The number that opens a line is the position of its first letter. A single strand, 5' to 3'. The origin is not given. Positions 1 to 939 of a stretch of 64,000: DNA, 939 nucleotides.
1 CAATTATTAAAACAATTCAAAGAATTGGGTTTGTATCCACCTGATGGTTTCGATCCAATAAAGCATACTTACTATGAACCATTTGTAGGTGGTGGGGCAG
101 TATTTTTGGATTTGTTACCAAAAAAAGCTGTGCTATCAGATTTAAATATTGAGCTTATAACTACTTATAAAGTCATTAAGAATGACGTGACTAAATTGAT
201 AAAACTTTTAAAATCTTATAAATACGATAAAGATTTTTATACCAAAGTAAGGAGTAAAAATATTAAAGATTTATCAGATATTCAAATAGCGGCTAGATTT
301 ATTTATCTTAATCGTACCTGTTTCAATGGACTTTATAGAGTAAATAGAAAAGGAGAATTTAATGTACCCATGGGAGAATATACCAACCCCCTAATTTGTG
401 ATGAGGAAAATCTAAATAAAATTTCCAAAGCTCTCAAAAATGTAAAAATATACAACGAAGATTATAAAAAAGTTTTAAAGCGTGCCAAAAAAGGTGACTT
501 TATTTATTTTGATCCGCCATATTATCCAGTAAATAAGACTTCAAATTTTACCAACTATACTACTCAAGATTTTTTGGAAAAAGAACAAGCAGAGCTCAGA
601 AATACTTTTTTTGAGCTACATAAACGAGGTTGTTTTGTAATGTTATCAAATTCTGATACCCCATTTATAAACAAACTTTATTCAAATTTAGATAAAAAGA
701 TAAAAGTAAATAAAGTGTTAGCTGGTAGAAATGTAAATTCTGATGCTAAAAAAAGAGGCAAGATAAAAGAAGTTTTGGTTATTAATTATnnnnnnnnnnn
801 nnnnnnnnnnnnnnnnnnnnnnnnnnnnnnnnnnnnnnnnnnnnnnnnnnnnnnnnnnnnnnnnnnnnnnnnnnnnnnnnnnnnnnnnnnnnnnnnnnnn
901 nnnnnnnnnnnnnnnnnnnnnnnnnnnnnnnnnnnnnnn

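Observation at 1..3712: DpnII-like GATC R-M cassette with rearranged gene order and an inserted DUF262/DUF1524 (GmrSD-like) gene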

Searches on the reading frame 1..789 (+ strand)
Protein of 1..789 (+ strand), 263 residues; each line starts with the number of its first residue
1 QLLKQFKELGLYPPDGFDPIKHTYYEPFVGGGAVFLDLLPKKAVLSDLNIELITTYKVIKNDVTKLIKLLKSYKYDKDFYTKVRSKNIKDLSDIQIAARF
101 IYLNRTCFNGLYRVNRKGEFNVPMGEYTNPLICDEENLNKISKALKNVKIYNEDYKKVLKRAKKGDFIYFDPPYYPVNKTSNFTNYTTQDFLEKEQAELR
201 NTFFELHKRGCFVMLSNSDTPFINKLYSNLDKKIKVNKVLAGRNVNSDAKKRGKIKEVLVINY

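Call 4: search_protein_families(library=pfam, proteins=[window:1-789:+], max_evalue=0.1)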
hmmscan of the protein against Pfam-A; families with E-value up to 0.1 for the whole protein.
window:1-789:+ (263 aa): 3 families
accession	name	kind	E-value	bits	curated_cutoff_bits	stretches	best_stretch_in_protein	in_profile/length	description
PF02086.21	MethyltransfD12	-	2.5e-58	198.2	22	1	21-236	21-246/253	D12 class N6 adenine-specific DNA methyltransferase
PF03602.21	Cons_hypoth95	-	0.0025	17.9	24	1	136-195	82-145/182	Conserved hypothetical protein 95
PF10437.14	Lip_prot_lig_C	-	0.1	13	24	0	135-163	40-68/85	Bacterial lipoate protein ligase C-terminus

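Call 5: search_protein_families(library=ncbifam, proteins=[window:1-789:+], max_evalue=0.1)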
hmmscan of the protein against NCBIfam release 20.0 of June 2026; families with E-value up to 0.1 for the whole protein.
window:1-789:+ (263 aa): 4 families
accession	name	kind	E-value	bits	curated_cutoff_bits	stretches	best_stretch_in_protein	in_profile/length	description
TIGR00571.1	dam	subfamily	1.2e-77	261.2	114.85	1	18-262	27-267/267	Dam family site-specific DNA-(adenine-N6)-methyltransferase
NF008152.0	PRK10904.1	equivalog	9e-46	156.4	441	1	23-261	30-267/271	adenine-specific DNA-methyltransferase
NF011528.0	PRK14968.1-2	equivalog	0.013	15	171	1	136-188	80-131/205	putative methyltransferase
TIGR00095.1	TIGR00095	equivalog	0.032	13.9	117.5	1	136-186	93-146/194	16S rRNA (guanine(966)-N(2))-methyltransferase RsmD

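Call 6: search_protein_families(library=padloc, proteins=[window:1-789:+], max_evalue=0.1)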
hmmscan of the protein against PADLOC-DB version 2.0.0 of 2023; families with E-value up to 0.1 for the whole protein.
window:1-789:+ (263 aa): 19 families
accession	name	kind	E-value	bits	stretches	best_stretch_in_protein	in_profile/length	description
PDLC03294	MTase_II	-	1.8e-87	291.4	1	21-263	28-271/272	Type II methyltransferase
PDLC03735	oMTase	-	5.1e-80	266.9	1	21-263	34-282/284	orphan methyltransferase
PDLC03261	MTase_II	-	2.6e-66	222.2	1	23-238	51-267/643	Type II methyltransferase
PDLC03729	oMTase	-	1.9e-57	192.8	1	22-261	29-267/275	orphan methyltransferase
PDLC03266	MTase_II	-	9.5e-55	184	1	22-258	40-279/285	Type II methyltransferase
PDLC03247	MTase_II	-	3.4e-32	109.8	1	22-263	28-265/282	Type II methyltransferase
PDLC03344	MTase_II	-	6.3e-24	82.6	1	22-136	29-149/154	Type II methyltransferase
PDLC03264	MTase_II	-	3.9e-23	80.2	1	23-261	39-281/306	Type II methyltransferase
PDLC03717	oMTase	-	1e-17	62.5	1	23-186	29-196/285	orphan methyltransferase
PDLC03253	MTase_II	-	1.2e-17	62.5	1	21-239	27-233/253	Type II methyltransferase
PDLC03383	MTase_II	-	3.3e-17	60.9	2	73-263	122-313/318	Type II methyltransferase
PDLC04018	PD-Lambda-5_B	-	3.7e-17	60.5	1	21-233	32-249/291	-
PDLC03302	MTase_II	-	2.1e-15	54.5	1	23-176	386-544/626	Type II methyltransferase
PDLC03349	MTase_II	-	3.2e-14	50.8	2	82-202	179-298/374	Type II methyltransferase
PDLC03244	MTase_II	-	2.5e-12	44.5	1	22-224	52-255/295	Type II methyltransferase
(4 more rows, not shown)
